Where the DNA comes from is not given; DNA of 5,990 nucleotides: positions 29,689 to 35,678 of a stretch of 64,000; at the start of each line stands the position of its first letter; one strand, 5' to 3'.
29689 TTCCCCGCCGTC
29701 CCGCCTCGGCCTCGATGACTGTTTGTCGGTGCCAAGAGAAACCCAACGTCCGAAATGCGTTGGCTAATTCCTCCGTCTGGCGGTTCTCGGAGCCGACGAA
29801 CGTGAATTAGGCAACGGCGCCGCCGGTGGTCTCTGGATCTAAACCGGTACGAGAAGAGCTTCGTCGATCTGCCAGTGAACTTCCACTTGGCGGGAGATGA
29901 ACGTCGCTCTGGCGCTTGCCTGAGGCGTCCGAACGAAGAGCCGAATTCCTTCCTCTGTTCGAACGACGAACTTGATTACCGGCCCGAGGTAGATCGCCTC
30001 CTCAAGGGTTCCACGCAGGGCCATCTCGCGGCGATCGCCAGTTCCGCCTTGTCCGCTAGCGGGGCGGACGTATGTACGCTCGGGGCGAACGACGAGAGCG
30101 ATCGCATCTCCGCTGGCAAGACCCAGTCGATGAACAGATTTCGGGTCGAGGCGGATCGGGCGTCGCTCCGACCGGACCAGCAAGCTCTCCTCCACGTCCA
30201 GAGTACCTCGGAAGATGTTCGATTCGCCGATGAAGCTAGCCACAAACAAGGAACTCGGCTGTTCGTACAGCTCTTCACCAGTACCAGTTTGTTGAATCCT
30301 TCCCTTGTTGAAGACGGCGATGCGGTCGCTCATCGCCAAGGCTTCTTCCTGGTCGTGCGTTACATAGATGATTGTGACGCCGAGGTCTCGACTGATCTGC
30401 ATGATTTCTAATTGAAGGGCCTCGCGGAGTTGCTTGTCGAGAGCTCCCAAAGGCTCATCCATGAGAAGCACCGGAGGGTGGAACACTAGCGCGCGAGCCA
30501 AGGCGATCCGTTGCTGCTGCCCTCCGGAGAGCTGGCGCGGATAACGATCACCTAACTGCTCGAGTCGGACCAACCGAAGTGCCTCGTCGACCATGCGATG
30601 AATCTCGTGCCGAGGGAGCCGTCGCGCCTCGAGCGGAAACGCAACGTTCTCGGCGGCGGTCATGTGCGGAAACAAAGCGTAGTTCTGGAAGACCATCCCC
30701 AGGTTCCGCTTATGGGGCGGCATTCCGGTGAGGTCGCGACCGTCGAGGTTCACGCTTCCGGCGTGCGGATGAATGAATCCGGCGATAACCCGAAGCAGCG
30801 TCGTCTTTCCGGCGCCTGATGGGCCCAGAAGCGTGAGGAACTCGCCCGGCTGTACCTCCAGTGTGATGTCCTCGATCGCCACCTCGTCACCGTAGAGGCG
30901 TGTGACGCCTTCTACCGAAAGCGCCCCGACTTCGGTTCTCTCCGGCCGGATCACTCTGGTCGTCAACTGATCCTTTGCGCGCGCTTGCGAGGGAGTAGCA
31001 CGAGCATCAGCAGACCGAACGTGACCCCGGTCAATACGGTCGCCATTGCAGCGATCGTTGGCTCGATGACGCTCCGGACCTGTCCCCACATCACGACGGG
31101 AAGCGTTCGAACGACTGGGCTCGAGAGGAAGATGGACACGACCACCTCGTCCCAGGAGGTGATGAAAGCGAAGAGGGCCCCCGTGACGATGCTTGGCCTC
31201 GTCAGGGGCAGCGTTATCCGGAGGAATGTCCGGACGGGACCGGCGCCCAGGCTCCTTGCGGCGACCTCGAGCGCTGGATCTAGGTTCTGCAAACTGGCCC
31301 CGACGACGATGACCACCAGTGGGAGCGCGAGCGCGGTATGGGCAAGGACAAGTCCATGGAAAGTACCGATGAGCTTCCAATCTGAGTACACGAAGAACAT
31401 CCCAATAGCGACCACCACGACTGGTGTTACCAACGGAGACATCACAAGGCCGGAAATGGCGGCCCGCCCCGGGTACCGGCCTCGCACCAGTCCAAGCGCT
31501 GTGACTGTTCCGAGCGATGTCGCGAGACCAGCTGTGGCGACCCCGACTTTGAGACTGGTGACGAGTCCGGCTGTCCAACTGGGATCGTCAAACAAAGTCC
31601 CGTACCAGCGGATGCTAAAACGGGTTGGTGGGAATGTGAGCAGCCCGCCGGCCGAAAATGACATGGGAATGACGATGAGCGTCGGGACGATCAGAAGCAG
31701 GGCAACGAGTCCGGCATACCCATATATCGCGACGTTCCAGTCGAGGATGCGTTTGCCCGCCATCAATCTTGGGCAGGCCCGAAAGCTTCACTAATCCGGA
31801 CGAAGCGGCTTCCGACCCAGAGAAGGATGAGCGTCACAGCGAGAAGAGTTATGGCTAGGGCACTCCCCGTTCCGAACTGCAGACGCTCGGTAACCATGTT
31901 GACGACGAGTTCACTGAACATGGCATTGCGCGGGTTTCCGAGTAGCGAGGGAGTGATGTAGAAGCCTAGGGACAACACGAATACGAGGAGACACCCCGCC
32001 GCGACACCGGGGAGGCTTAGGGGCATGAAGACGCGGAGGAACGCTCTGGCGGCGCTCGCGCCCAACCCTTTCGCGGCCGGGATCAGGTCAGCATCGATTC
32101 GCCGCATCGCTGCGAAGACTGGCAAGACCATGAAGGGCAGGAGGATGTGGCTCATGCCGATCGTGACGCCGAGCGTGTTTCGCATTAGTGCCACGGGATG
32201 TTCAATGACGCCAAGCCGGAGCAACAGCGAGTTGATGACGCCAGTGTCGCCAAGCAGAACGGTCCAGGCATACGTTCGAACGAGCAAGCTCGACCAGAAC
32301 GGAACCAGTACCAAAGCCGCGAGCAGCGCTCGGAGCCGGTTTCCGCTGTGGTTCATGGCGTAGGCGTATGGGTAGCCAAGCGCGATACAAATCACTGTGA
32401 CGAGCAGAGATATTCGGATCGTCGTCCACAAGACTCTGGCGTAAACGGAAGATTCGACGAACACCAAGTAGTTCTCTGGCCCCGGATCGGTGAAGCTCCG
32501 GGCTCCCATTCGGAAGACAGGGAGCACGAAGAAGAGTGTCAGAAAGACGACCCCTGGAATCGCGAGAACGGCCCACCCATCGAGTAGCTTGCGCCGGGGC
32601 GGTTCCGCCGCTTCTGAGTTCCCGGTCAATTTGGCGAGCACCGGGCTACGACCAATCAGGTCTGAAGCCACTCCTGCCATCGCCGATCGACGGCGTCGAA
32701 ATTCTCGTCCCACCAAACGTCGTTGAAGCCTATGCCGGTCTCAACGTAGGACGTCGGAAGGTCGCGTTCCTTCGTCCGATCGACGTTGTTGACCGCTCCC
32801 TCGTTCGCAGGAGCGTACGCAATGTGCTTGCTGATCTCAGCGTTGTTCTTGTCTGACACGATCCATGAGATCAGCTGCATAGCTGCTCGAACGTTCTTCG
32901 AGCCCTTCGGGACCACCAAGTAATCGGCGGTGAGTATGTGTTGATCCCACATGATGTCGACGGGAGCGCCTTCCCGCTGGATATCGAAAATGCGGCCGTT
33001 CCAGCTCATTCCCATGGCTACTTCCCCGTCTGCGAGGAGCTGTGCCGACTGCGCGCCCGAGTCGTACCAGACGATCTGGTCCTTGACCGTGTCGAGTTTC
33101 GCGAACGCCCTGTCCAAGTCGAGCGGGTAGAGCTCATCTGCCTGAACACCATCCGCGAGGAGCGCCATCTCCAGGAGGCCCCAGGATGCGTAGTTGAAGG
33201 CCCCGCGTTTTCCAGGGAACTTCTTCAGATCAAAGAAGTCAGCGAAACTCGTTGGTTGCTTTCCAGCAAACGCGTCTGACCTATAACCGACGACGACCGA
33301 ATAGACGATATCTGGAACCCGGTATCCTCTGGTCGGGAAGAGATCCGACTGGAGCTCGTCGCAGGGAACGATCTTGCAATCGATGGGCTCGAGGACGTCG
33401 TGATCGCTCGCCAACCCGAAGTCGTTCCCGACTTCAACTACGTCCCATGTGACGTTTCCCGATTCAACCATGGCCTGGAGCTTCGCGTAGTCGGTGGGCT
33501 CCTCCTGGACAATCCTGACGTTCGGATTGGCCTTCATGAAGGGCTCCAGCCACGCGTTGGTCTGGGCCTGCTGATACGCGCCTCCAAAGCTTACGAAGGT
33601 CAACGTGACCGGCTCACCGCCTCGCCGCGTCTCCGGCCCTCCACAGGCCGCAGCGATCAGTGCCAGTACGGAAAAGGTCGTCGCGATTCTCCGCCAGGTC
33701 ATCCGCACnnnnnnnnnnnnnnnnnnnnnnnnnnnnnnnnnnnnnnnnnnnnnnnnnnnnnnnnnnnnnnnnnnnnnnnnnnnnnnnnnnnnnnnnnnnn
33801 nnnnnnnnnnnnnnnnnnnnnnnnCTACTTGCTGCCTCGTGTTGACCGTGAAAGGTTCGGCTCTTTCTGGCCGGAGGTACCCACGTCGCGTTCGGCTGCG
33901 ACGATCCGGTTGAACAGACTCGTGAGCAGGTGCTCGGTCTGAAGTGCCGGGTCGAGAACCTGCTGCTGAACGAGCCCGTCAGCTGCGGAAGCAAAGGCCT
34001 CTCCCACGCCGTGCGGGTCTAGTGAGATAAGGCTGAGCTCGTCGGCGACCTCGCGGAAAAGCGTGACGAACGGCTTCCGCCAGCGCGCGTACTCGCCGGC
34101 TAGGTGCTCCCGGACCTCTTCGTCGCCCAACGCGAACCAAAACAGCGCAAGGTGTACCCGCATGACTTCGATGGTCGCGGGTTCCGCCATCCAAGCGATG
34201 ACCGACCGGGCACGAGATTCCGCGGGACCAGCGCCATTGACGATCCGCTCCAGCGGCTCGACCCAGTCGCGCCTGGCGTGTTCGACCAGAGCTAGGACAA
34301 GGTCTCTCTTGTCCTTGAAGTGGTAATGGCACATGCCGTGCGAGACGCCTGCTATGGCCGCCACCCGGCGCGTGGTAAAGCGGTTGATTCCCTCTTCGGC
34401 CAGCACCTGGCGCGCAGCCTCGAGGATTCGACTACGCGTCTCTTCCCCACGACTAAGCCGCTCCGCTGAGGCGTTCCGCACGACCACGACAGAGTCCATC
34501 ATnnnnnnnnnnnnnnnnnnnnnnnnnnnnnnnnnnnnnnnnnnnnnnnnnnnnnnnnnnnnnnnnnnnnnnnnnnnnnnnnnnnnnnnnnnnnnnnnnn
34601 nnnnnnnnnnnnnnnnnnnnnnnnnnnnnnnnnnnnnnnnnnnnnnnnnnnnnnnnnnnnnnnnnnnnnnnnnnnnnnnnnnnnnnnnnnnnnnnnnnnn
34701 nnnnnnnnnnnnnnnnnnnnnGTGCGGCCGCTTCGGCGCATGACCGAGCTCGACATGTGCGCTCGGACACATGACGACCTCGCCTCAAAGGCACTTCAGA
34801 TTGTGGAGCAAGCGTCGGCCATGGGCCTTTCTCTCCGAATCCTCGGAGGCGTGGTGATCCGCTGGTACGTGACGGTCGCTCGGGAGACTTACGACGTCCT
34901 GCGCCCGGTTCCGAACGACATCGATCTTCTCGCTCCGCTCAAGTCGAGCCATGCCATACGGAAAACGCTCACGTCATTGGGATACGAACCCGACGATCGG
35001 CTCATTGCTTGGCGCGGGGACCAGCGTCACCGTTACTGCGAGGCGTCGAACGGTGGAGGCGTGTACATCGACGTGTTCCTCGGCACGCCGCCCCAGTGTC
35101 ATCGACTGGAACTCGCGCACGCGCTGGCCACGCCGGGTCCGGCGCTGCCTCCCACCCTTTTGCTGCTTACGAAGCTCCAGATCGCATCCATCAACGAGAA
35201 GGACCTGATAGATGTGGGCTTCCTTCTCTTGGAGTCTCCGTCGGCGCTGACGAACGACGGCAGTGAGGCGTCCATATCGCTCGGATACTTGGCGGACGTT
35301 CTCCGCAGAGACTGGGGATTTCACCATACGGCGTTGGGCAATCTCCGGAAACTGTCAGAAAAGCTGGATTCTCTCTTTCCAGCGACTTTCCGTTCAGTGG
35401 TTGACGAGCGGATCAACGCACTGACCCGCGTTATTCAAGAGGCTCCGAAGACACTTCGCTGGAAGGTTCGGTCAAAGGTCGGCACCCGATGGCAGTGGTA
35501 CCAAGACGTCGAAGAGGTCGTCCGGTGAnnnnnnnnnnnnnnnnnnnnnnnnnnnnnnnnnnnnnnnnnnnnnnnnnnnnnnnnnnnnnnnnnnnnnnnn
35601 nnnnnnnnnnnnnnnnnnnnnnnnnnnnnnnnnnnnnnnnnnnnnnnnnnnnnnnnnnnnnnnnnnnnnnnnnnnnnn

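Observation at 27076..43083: About 16 kb island inserted in tRNA-Ala(CGC), bounded by a 40-nt repeat of the tRNA 3' half, with a destroyed integrase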

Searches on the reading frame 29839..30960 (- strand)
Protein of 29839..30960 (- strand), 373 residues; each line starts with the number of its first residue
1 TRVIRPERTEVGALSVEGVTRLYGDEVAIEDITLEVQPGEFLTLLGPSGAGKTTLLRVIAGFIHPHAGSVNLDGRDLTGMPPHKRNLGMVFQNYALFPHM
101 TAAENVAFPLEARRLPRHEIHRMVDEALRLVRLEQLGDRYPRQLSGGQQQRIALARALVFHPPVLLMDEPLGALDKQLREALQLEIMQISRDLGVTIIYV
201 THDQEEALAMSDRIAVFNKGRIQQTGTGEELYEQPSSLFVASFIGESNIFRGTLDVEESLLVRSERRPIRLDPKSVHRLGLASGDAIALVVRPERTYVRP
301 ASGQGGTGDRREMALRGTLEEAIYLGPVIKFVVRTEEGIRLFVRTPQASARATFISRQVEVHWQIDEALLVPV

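Call 58: search_protein_families(library=ncbifam, proteins=[window:29839-30960:-], max_evalue=0.001)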
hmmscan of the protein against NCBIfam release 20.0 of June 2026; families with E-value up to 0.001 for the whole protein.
window:29839-30960:- (373 aa): 189 families (the best 25 are shown)
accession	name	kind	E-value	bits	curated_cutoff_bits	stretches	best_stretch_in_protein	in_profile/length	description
NF006987.0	PRK09452.1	equivalog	9.4e-110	366.8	482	1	13-343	17-341/378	spermidine/putrescine ABC transporter ATP-binding protein PotA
TIGR01187.1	potA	subfamily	5.6e-109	364.2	355.6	1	44-368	1-322/325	polyamine ABC transporter ATP-binding protein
TIGR03265.1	PhnT2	equivalog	3.7e-105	352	457.7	1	13-365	4-344/353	putative 2-aminoethylphosphonate ABC transporter ATP-binding protein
NF043075.1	MMSYN1_0197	equivalog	9.7e-97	323.9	550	1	15-348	4-320/341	spermidine/putrescine ABC transporter ATP-binding protein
TIGR03258.1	PhnT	equivalog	1.3e-90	304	499.15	1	11-302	6-297/359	2-aminoethylphosphonate ABC transport system ATP-binding subunit PhnT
NF008653.0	PRK11650.1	subfamily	2e-88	296.8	432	1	13-298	3-287/357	sn-glycerol-3-phosphate ABC transporter ATP-binding protein UgpC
NF040840.2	tungstate_WtpC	equivalog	2.4e-88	296.8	440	1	15-343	3-319/347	tungstate ABC transporter ATP-binding protein WtpC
NF008621.0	PRK11607.1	equivalog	3.2e-88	296.1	613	1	12-343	18-344/377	putrescine ABC transporter ATP-binding subunit PotG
NF008513.0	PRK11432.1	equivalog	6e-87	291.8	496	1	15-334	8-312/351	ferric ABC transporter ATP-binding protein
TIGR00968.1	3a0106s01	subfamily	9.1e-86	287.2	342.75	1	15-249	2-236/237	sulfate ABC transporter ATP-binding protein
NF040933.2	ABC_arch_GlcV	equivalog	2.7e-83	279.8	450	1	15-304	4-294/357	glucose ABC transporter ATP-binding protein GlcV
NF008105.0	PRK10851.1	equivalog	2e-76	257.1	502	1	15-273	4-265/362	sulfate/thiosulfate ABC transporter ATP-binding protein CysA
NF008233.0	PRK11000.1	equivalog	3.4e-73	246.6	568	1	15-295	5-287/369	maltose/maltodextrin ABC transporter ATP-binding protein MalK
TIGR01186.1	proV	subfamily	2.9e-70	237.2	326.6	1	24-274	4-258/363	betaine/proline/choline family ABC transporter ATP-binding protein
NF040729.1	ABC_ATP_SaoA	equivalog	2.2e-59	200.9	360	1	28-221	20-212/248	ABC transporter ATP-binding protein SaoA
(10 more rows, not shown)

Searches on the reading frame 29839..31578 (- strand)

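Call 7: search_protein_families(library=pfam, proteins=[window:29839-31578:-], max_evalue=0.01)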
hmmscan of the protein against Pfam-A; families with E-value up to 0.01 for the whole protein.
window:29839-31578:- (579 aa): 6 families
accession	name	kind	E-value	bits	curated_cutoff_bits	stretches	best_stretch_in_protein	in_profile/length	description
PF00005.33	ABC_tran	-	4.8e-37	128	25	1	236-377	2-136/137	ABC transporter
PF08402.16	TOBE_2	-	2.4e-10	40.8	21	1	495-575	1-74/76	TOBE domain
PF13304.12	AAA_21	-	1.9e-06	28.6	27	0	333-411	221-301/304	AAA domain, putative AbiEii toxin, Type IV TA system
PF02463.25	SMC_N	-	0.0038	17.1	40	0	348-424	135-213/220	RecF/RecN/SMC N terminal domain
PF20703.3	nSTAND1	-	0.0067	16.5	27.1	1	227-273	15-59/379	Novel STAND NTPase 1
PF13191.12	AAA_16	-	0.0073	17.3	32.6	0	243-275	23-54/167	AAA ATPase domain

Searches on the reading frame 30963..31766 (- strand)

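Call 20: search_protein_families(library=pfam, proteins=[window:30963-31766:-], max_evalue=0.1)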
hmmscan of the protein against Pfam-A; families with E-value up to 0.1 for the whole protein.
window:30963-31766:- (267 aa): 1 family
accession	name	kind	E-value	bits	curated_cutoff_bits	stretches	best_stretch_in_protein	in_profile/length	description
PF00528.27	BPD_transp_1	-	1.1e-13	51.7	26.4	1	84-261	3-181/184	Binding-protein-dependent transport system inner membrane component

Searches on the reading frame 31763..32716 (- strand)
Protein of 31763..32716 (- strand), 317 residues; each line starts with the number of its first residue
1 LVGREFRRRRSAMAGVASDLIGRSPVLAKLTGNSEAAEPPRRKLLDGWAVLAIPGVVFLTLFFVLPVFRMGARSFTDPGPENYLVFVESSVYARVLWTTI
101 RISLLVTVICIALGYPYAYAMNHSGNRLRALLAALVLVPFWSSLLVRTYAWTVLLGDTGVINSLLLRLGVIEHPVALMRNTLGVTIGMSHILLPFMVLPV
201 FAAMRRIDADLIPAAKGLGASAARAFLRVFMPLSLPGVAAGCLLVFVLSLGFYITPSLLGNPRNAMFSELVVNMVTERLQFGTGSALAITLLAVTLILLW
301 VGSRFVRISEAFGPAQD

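Call 7: search_protein_families(library=pfam, proteins=[window:31763-32716:-], max_evalue=0.01)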
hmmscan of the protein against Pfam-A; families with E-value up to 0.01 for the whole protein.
window:31763-32716:- (317 aa): 1 family
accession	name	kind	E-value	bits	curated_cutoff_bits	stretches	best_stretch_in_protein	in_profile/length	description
PF00528.27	BPD_transp_1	-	4.3e-07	30.3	26.4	1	122-300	10-173/184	Binding-protein-dependent transport system inner membrane component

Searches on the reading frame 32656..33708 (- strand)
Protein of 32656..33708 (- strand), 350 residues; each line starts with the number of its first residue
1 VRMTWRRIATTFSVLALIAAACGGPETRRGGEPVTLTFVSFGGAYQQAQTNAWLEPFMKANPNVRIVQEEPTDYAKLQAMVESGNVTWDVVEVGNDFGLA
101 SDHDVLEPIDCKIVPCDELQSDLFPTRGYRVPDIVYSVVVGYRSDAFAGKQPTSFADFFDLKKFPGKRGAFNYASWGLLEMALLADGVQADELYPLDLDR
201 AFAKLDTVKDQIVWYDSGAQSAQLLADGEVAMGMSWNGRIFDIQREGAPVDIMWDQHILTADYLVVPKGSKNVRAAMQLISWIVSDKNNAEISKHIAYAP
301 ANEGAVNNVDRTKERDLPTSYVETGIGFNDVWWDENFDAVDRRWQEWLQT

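Call 7: search_protein_families(library=pfam, proteins=[window:32656-33708:-], max_evalue=0.01)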
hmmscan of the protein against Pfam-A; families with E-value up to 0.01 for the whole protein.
window:32656-33708:- (350 aa): 3 families
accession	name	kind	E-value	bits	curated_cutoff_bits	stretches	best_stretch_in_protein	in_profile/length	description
PF13416.11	SBP_bac_8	-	1.5e-48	166.4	27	1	53-314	2-274/279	Bacterial extracellular solute-binding protein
PF01547.30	SBP_bac_1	-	3.1e-19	70.5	26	1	44-289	9-306/307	Bacterial extracellular solute-binding protein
PF13531.11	SBP_bac_11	-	0.00014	22.2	25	1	205-294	130-223/227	Bacterial extracellular solute-binding protein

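Call 58: search_protein_families(library=ncbifam, proteins=[window:32656-33708:-], max_evalue=0.001)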
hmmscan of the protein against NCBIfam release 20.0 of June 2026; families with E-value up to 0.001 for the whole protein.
window:32656-33708:- (350 aa): 4 families
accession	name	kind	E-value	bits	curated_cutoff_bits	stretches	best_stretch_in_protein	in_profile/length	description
NF007048.0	PRK09501.1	equivalog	3.2e-19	69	582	1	118-308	114-303/348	spermidine/putrescine ABC transporter substrate-binding protein PotD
TIGR03261.1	phnS2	equivalog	3.3e-09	36.3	392.75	1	199-346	183-327/334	putative 2-aminoethylphosphonate ABC transporter substrate-binding protein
NF007962.0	PRK10682.1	equivalog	2.5e-06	26.7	636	1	210-322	219-337/370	spermidine/putrescine ABC transporter substrate-binding protein PotF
TIGR03850.1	bind_CPR_0540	equivalog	0.00013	20.7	299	0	8-93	8-93/437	carbohydrate ABC transporter substrate-binding protein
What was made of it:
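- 32656..33708 (-): Extracellular solute-binding protein, distantly PotD/PotF-like. SBP_bac_8 E=1.5e-48, call 7; call 58.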

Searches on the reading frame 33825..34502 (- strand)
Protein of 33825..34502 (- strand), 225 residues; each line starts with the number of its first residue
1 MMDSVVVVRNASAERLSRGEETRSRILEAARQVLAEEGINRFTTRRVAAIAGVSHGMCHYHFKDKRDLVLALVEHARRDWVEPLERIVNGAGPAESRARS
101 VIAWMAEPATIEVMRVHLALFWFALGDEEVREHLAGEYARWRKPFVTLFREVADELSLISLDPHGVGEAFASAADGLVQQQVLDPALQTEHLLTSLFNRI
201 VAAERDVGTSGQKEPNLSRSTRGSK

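Call 7: search_protein_families(library=pfam, proteins=[window:33825-34502:-], max_evalue=0.01)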
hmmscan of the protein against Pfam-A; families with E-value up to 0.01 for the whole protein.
window:33825-34502:- (225 aa): 4 families
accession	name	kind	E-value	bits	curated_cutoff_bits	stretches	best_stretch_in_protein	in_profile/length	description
PF00440.29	TetR_N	-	3.3e-13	49.6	24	1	26-72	1-47/47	Bacterial regulatory proteins, tetR family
PF13977.11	TetR_C_6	-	1.2e-08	35.6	27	1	97-201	4-110/115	BetI-type transcriptional repressor, C-terminal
PF17940.6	TetR_C_31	-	0.00051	20.6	27.4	1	131-202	37-106/107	Tetracyclin repressor-like, C-terminal domain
PF25451.1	SCP2_Rv3818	-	0.0067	17.1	28.2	0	40-83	38-79/119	Rv3818-like, SCP2-like domain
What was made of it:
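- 33825..34502 (-): TetR-family regulator, divergent from the catabolic genes. TetR_N + TetR_C_6, call 7.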

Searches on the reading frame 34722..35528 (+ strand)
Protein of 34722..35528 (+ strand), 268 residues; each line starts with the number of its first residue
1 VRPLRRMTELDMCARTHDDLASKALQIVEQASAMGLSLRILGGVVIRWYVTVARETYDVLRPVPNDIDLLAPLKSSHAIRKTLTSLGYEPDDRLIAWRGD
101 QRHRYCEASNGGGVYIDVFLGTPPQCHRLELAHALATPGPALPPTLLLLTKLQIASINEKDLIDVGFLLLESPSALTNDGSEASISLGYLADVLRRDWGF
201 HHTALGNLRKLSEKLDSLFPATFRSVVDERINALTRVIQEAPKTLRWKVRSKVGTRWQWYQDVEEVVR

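Call 7: search_protein_families(library=pfam, proteins=[window:34722-35528:+], max_evalue=0.01)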
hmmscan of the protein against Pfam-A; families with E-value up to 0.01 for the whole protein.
window:34722-35528:+ (268 aa): 1 family
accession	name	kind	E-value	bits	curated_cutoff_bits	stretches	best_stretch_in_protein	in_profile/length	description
PF14907.12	NTP_transf_5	-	0.0062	16.6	31.2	0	61-146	92-157/249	Uncharacterised nucleotidyltransferase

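Call 47: search_protein_families(library=pfam, proteins=[window:34722-35528:+], max_evalue=1)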
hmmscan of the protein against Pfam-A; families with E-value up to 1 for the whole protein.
window:34722-35528:+ (268 aa): 1 family
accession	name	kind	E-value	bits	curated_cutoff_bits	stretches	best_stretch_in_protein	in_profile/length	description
PF14907.12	NTP_transf_5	-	0.0062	16.6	31.2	1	61-146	92-157/249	Uncharacterised nucleotidyltransferase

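Call 58: search_protein_families(library=ncbifam, proteins=[window:34722-35528:+], max_evalue=0.001)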
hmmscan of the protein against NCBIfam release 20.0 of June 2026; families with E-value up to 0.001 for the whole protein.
window:34722-35528:+ (268 aa): 0 families

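Call 69: search_protein_families(library=phrogs, proteins=[window:34722-35528:+], max_evalue=0.01)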
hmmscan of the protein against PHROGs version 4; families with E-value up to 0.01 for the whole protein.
window:34722-35528:+ (268 aa): 0 families

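Call 95: search_protein_families(library=padloc, proteins=[window:34722-35528:+], max_evalue=0.001)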
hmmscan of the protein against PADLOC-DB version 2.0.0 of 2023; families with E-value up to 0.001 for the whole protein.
window:34722-35528:+ (268 aa): 0 families
